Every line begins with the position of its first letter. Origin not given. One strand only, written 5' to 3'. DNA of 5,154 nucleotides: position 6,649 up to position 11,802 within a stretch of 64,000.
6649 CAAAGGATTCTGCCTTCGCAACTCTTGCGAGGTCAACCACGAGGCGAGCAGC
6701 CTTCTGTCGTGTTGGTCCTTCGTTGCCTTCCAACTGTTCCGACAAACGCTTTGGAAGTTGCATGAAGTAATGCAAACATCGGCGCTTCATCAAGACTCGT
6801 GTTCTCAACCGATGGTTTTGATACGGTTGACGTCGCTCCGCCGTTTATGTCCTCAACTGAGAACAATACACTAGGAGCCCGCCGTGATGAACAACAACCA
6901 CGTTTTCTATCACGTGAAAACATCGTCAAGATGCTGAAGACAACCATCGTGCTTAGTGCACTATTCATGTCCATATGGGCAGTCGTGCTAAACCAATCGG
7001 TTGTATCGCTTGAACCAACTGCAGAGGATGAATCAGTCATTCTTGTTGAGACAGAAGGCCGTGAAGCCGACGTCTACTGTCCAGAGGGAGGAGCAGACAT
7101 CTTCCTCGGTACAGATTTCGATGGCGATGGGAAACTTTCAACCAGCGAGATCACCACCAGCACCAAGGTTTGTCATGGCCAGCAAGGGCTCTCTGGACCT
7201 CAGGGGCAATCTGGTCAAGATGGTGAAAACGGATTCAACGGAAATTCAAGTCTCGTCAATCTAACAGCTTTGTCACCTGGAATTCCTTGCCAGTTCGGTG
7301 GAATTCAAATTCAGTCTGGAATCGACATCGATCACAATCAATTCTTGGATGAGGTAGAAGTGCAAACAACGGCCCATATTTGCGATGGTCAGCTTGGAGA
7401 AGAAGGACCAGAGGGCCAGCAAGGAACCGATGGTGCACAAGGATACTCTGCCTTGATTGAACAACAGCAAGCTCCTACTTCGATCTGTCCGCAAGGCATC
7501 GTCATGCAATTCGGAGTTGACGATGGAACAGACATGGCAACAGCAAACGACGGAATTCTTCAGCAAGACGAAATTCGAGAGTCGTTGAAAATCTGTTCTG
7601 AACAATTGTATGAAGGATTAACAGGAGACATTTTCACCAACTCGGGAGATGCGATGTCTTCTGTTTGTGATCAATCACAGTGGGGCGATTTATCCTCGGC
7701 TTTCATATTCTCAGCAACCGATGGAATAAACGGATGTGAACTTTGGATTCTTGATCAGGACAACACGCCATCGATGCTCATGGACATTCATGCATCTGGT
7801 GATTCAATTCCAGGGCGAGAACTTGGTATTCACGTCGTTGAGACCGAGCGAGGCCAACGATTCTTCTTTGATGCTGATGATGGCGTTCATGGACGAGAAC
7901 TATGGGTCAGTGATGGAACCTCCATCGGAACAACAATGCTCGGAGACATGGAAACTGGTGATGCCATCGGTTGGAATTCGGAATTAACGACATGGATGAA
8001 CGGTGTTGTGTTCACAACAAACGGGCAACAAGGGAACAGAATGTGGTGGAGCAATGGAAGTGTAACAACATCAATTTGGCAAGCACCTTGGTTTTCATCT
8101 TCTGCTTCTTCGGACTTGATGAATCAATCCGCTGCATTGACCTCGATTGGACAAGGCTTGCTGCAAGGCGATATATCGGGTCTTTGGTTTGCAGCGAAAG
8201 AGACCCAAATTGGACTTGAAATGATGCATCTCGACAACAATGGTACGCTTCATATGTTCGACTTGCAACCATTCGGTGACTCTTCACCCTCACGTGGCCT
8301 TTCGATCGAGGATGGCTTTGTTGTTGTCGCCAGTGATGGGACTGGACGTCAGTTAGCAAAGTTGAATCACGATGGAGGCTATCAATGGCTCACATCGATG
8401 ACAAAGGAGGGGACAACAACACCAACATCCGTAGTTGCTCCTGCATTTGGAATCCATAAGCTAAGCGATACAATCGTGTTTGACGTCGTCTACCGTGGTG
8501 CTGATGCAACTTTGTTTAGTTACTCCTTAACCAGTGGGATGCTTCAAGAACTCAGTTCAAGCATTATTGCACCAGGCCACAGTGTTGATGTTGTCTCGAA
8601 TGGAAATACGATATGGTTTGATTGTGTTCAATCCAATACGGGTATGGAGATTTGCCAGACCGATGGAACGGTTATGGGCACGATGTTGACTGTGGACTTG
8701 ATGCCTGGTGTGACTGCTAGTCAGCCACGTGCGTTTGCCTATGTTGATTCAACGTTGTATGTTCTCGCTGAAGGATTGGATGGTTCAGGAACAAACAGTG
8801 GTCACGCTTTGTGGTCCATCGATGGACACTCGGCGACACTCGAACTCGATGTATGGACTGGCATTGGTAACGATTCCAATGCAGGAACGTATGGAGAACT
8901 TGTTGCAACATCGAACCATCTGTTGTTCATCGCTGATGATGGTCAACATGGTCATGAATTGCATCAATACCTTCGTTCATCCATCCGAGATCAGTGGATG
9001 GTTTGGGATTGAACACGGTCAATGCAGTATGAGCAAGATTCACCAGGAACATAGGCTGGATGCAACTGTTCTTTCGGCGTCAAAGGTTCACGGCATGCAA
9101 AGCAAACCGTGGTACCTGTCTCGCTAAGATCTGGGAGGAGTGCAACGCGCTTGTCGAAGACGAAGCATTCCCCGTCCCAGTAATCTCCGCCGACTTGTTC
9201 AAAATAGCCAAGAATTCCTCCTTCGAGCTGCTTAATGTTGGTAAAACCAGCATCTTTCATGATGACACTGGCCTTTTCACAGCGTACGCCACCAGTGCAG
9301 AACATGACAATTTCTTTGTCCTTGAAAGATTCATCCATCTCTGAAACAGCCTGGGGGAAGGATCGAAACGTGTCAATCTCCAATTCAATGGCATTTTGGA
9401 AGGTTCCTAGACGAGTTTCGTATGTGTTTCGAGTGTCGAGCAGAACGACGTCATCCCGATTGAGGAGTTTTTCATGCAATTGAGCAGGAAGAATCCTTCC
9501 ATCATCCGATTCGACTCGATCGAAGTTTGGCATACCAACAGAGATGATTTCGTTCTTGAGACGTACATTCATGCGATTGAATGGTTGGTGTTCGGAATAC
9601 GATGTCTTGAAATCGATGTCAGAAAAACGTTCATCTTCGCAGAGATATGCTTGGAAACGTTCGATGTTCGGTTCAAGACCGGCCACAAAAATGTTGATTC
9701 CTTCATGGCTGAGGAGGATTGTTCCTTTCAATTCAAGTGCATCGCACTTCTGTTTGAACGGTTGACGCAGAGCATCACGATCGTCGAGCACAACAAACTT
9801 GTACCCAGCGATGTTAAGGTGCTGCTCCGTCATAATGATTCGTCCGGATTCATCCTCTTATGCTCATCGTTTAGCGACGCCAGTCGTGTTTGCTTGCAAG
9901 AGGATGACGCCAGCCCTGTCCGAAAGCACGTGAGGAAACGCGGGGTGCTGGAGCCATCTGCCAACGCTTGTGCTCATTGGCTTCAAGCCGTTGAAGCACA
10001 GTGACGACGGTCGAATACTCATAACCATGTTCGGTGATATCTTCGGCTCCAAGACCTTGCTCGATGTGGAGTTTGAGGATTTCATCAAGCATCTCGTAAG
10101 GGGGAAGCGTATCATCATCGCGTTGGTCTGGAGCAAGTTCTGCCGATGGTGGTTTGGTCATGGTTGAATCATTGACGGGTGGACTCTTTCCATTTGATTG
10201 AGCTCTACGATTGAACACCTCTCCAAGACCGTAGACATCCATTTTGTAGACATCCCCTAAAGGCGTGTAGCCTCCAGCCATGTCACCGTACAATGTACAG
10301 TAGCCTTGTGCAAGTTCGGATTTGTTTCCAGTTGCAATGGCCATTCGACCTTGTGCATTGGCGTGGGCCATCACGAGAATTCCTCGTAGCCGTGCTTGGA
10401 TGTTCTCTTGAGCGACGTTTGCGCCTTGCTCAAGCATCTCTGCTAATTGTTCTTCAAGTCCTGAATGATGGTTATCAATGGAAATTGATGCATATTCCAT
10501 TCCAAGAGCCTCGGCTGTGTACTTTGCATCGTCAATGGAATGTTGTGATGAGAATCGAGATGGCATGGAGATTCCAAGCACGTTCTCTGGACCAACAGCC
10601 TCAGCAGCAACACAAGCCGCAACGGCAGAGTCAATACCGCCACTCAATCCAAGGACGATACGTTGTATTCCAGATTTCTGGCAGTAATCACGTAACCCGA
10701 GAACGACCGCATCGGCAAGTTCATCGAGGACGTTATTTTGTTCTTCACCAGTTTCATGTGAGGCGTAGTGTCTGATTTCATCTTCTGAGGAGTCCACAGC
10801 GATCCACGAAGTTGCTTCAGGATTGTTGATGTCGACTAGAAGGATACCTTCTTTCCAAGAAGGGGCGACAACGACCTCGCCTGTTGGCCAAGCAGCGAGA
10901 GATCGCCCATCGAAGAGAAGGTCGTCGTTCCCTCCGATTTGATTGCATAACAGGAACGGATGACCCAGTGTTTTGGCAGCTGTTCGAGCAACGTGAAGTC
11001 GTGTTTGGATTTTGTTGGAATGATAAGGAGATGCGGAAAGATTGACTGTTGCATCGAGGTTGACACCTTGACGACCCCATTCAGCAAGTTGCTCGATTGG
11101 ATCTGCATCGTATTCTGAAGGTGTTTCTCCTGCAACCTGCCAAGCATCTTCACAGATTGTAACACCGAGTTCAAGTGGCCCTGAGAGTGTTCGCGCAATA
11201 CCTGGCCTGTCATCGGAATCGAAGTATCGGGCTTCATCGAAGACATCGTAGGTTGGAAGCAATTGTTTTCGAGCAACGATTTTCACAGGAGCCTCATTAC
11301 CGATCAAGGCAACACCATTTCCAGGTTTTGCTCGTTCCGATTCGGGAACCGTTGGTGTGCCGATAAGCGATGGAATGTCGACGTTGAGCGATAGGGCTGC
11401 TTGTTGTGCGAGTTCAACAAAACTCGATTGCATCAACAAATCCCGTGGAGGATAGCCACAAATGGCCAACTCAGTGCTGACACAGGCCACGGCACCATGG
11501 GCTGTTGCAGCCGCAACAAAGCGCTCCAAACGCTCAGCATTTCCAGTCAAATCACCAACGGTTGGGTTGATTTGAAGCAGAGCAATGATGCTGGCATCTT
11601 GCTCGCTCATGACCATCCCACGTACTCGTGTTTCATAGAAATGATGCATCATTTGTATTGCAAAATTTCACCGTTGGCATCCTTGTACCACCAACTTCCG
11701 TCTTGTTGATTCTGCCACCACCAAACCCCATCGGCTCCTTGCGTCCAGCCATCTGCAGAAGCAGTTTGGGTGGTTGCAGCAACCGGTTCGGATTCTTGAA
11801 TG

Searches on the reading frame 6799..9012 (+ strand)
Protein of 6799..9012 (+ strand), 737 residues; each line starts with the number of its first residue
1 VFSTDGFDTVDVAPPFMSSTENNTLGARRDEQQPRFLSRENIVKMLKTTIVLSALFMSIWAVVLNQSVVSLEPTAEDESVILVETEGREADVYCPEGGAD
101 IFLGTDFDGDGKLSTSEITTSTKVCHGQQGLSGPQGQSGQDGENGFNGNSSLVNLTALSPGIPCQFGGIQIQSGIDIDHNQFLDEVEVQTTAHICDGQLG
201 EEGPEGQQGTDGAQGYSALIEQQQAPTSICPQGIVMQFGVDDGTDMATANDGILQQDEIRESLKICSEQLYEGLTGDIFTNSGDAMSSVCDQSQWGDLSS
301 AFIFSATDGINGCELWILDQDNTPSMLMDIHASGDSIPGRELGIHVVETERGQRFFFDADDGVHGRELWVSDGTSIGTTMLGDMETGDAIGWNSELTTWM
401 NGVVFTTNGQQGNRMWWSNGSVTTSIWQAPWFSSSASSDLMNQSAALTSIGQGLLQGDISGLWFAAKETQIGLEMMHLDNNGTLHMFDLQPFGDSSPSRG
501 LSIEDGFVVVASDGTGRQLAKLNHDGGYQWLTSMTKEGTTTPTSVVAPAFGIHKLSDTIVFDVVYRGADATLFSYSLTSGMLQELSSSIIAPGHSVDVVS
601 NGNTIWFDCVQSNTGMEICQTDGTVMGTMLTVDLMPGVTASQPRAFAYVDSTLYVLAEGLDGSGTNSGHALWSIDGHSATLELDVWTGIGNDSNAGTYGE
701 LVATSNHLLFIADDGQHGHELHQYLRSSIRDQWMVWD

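Call 16: search_protein_families(library=pfam, proteins=[window:6799-9012:+], max_evalue=0.00001)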
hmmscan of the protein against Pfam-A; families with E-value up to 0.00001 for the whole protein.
window:6799-9012:+ (737 aa): 2 families
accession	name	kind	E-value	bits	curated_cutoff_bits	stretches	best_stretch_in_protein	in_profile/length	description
PF23657.1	DUF7151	-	1.3e-23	83.1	27.2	2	151-195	2-46/46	Domain of unknown function (DUF7151)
PF01391.23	Collagen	-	6.9e-06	26.2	27.2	0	127-148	31-52/60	Collagen triple helix repeat (20 copies)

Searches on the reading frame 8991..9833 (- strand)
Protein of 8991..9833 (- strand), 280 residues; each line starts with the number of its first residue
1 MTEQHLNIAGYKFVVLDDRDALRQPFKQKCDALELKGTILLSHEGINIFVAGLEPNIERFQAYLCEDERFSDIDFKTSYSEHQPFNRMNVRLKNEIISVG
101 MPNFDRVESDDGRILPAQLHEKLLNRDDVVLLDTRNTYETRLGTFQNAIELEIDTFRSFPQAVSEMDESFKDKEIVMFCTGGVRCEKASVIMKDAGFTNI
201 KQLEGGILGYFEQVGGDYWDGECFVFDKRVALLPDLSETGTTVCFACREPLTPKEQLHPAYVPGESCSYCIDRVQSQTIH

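Call 46: search_protein_families(library=pfam, proteins=[window:8991-9833:-], max_evalue=0.001)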
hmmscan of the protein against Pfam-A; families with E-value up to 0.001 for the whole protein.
window:8991-9833:- (280 aa): 3 families
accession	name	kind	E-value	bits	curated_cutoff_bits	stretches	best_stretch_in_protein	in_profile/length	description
PF17773.7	UPF0176_N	-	2.1e-27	95.8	26.2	1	7-96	3-92/92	UPF0176 acylphosphatase like domain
PF00581.25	Rhodanese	-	2.9e-10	40.9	22.2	1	120-210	5-99/102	Rhodanese-like domain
PF12368.13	Rhodanese_C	-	0.00075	20.2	26.9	0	220-253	1-34/66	Rhodanase C-terminal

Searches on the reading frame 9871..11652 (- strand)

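Call 16: search_protein_families(library=pfam, proteins=[window:9871-11652:-], max_evalue=0.00001)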
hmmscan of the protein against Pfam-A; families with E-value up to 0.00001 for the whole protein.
window:9871-11652:- (593 aa): 2 families
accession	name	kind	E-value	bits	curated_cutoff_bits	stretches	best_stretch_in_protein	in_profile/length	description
PF02540.23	NAD_synthase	-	3e-66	223.5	21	1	315-564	4-240/242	NAD synthase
PF00795.27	CN_hydrolase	-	7.1e-17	62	23.2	1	23-284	2-255/256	Carbon-nitrogen hydrolase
